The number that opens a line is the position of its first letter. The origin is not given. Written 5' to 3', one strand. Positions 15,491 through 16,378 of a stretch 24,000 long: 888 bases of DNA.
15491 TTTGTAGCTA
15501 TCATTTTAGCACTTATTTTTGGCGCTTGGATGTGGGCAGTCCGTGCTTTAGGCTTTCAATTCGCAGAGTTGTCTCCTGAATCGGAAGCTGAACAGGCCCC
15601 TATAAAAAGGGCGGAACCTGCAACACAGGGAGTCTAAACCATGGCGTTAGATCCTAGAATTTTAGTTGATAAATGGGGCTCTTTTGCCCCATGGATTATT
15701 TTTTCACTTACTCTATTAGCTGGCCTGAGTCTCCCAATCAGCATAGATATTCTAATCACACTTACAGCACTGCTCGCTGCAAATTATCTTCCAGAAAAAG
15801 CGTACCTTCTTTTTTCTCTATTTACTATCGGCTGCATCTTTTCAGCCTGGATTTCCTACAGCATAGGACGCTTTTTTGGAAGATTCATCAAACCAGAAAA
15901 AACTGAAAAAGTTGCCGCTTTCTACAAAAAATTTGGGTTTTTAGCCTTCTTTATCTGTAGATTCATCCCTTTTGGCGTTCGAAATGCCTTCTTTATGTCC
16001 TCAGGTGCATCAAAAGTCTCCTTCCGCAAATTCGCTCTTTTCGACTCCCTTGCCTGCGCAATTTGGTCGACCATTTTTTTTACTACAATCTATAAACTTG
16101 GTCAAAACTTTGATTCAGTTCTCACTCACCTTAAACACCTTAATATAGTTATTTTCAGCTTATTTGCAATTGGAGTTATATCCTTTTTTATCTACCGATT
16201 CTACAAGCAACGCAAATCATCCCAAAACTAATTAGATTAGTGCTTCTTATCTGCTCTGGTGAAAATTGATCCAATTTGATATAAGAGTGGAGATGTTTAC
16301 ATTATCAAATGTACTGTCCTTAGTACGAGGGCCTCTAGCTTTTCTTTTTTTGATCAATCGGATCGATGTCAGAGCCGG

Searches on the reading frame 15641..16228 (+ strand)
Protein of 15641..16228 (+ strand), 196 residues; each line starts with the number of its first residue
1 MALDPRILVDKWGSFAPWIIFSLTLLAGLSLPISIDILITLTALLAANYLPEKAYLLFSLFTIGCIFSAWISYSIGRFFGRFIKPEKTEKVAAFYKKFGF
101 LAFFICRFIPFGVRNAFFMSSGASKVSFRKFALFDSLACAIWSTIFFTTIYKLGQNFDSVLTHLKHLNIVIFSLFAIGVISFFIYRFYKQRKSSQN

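Call 14: search_protein_families(library=pfam, proteins=[window:15641-16228:+])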
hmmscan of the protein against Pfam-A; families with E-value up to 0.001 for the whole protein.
window:15641-16228:+ (196 aa): 1 family
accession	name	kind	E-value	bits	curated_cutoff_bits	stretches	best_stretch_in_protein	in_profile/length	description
PF09335.16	VTT_dom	-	1.4e-12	48.6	33.9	1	44-150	12-121/123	VTT domain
